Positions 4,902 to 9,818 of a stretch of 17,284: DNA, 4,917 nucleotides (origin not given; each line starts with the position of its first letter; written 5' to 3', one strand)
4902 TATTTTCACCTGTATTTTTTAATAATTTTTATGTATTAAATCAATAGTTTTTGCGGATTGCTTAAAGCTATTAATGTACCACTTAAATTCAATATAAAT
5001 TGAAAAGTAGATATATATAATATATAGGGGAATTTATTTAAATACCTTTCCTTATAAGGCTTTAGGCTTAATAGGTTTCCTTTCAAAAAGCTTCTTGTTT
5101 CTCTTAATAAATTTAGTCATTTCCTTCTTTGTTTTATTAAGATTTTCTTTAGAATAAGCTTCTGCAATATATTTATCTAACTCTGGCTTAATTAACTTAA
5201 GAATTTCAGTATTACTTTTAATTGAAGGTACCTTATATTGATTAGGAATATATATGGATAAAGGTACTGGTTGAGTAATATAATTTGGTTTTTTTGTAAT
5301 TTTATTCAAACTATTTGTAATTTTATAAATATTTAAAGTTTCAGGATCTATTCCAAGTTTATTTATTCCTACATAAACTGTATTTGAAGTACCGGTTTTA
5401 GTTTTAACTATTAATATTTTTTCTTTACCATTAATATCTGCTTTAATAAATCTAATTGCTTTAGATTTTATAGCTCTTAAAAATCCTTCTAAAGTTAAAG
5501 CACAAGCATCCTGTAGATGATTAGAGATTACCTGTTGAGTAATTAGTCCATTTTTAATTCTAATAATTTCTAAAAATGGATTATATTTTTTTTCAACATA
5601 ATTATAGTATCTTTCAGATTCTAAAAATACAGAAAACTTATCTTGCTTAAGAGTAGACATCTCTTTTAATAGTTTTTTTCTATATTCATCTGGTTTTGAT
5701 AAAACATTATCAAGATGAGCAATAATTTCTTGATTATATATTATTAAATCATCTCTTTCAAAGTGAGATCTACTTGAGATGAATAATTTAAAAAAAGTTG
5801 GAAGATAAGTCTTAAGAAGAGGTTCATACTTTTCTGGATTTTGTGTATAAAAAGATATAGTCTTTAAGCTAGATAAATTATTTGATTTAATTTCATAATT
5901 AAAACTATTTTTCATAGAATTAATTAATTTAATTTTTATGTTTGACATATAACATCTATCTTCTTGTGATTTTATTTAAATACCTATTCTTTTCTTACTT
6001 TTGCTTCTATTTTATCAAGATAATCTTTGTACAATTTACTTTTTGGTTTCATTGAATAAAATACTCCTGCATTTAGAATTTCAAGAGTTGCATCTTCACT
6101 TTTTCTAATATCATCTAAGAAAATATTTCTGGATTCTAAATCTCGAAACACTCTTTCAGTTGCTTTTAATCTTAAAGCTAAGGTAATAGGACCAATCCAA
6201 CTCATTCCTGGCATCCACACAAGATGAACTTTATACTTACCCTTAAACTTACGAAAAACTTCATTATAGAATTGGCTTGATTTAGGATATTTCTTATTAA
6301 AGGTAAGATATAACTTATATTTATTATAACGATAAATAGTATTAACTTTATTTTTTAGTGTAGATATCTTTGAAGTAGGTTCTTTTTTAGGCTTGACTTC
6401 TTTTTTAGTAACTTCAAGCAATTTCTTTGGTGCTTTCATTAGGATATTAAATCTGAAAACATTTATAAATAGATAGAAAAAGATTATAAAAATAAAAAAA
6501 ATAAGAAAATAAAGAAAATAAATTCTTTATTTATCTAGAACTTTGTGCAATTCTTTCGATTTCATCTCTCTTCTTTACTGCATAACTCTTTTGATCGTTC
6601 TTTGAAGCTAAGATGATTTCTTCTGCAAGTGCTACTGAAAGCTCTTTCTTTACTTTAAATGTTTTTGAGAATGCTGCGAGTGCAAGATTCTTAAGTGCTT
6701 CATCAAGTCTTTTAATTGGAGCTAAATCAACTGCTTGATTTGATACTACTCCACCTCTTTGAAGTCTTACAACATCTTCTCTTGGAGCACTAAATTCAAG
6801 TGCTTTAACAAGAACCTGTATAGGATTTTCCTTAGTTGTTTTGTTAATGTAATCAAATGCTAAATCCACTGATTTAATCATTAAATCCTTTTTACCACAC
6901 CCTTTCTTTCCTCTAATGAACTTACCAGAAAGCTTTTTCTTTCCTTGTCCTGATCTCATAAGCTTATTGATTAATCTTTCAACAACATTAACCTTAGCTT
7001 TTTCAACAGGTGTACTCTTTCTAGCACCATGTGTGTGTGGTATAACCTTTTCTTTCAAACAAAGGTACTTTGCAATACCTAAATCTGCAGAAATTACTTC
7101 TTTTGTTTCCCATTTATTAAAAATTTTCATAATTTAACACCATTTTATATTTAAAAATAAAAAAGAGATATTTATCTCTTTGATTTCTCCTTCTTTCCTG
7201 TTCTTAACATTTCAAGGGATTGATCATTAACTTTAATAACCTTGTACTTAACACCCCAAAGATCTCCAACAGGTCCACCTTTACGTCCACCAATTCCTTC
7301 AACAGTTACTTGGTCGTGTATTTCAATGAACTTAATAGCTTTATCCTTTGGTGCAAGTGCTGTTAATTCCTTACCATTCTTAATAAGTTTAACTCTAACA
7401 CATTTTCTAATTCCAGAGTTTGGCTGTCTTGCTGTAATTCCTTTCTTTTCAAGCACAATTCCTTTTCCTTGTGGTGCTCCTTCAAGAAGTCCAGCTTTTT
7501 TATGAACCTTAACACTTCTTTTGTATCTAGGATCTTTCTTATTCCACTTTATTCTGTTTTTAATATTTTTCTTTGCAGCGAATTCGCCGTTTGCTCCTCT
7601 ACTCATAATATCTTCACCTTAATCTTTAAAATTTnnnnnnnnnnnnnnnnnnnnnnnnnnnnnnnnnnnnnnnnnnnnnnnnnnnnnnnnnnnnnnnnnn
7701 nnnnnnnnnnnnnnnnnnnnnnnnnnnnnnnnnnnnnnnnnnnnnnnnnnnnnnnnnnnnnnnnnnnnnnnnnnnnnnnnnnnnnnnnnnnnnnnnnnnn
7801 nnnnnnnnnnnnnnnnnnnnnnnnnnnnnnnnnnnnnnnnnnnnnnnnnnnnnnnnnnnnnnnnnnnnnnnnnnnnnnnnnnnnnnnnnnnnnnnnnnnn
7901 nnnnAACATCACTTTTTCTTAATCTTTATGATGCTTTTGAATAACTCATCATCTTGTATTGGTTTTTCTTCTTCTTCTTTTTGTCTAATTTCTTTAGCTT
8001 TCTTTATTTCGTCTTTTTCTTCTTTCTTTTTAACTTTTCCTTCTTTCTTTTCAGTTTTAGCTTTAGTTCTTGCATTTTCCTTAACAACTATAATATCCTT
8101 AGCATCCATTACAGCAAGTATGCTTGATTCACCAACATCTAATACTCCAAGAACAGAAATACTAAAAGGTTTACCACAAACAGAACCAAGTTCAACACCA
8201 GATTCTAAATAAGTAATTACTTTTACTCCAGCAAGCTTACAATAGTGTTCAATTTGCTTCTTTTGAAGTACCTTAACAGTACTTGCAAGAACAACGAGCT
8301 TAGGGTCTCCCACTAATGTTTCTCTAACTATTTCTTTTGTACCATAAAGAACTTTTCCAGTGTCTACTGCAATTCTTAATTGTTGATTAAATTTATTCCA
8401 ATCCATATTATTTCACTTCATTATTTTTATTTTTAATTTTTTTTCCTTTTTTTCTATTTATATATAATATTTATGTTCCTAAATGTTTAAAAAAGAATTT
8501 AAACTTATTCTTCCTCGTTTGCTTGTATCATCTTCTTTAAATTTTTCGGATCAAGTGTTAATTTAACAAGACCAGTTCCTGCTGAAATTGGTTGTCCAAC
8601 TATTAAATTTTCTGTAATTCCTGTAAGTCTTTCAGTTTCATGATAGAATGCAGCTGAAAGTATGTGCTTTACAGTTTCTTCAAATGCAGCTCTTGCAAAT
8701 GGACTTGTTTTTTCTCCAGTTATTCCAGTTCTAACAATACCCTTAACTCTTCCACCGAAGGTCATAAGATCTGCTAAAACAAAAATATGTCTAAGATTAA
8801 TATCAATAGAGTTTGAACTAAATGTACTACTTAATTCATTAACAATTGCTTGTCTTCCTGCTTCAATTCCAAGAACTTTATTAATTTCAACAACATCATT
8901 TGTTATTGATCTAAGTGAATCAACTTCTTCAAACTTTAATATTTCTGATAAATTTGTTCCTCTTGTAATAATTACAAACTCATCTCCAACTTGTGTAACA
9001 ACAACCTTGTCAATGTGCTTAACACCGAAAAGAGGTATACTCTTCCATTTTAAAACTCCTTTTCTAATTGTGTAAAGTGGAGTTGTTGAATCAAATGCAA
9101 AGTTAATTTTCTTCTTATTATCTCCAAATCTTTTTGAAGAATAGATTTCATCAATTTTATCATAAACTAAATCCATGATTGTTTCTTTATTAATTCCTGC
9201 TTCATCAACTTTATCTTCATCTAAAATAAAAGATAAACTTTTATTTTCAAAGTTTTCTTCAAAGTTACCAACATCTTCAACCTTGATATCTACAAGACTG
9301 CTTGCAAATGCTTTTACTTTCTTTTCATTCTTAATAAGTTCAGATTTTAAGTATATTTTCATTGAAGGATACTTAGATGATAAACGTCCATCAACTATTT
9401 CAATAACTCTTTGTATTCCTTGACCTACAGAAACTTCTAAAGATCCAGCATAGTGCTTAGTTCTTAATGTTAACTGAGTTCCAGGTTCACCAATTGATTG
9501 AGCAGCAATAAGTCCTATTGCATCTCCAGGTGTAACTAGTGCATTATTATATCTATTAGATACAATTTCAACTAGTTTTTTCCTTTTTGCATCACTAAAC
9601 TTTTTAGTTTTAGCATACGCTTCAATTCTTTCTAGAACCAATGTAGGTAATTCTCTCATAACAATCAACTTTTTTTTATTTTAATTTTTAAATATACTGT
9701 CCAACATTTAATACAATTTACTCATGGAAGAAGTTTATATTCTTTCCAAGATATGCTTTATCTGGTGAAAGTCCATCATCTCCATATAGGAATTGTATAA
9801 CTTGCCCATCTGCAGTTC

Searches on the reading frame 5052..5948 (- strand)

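Call 6: search_protein_families(library=pfam, proteins=[window:5052-5948:-])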
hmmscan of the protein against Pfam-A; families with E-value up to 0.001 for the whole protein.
window:5052-5948:- (298 aa): 1 family
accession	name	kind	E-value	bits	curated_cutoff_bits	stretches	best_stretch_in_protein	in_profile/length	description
PF25240.1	PUB2_N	-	0.00077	19.9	29.5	0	245-290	35-81/140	PUB2-like, N-terminal domain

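Call 22: search_protein_families(library=pfam, proteins=[window:5052-5948:-], max_evalue=1)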
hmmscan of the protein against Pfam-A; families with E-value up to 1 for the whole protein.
window:5052-5948:- (298 aa): 3 families
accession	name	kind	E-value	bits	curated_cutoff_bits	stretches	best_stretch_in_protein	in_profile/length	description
PF25240.1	PUB2_N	-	0.00077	19.9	29.5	1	245-290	35-81/140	PUB2-like, N-terminal domain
PF14626.12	RNase_Zc3h12a_2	-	0.0061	17.2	23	1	46-116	27-95/122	Zc3h12a-like Ribonuclease NYN domain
PF11997.14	DUF3492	-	0.54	10.4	23.3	1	14-145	47-162/268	Domain of unknown function (DUF3492)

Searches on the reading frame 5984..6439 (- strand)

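Call 6: search_protein_families(library=pfam, proteins=[window:5984-6439:-])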
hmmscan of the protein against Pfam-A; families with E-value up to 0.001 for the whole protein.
window:5984-6439:- (151 aa): 0 families

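Call 22: search_protein_families(library=pfam, proteins=[window:5984-6439:-], max_evalue=1)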
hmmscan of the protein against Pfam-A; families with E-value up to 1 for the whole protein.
window:5984-6439:- (151 aa): 2 families
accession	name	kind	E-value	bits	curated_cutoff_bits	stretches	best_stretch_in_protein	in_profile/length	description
PF00179.31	UQ_con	-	0.056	13.5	27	1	26-55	32-61/140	Ubiquitin-conjugating enzyme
PF23764.1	Beta-barrel_GLAA-B_II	-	0.22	12.2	28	1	28-54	34-60/67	GLAA-B beta-barrel domain II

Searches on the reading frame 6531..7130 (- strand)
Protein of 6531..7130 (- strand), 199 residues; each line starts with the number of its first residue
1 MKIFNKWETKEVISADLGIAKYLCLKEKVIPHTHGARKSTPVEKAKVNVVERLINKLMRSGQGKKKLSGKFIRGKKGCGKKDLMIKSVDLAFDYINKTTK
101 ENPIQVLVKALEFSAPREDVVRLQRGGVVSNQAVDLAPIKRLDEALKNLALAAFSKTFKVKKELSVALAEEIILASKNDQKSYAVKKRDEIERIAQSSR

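Call 6: search_protein_families(library=pfam, proteins=[window:6531-7130:-])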
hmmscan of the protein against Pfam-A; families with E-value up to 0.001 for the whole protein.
window:6531-7130:- (199 aa): 1 family
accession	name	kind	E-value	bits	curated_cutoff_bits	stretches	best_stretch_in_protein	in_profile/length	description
PF00177.27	Ribosomal_S7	-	1.1e-33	116.4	24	1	22-199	4-148/148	Ribosomal protein S7p/S5e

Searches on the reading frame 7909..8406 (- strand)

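Call 6: search_protein_families(library=pfam, proteins=[window:7909-8406:-])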
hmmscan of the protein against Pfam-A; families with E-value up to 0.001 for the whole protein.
window:7909-8406:- (165 aa): 1 family
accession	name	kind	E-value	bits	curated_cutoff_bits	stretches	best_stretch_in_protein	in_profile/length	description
PF01248.31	Ribosomal_L7Ae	-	4.5e-16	58.8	22.1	1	5-97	2-94/95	Ribosomal protein L7Ae/L30e/S12e/Gadd45 family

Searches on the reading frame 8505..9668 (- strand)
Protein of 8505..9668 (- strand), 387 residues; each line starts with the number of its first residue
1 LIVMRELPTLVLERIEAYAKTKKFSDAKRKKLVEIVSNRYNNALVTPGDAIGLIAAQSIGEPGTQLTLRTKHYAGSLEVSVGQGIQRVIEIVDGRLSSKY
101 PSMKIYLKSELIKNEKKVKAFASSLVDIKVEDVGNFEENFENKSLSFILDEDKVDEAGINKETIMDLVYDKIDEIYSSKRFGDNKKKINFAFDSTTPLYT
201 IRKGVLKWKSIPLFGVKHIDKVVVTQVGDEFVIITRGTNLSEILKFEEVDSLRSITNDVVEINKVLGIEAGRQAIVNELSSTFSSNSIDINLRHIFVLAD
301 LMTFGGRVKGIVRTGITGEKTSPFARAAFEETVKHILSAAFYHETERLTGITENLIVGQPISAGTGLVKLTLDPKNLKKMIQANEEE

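Call 6: search_protein_families(library=pfam, proteins=[window:8505-9668:-])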
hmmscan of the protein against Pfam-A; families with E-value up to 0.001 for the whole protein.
window:8505-9668:- (387 aa): 1 family
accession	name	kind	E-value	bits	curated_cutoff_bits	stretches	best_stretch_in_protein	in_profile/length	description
PF04998.22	RNA_pol_Rpb1_5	-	2.7e-48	165.2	28.5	1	26-322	48-265/267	RNA polymerase Rpb1, domain 5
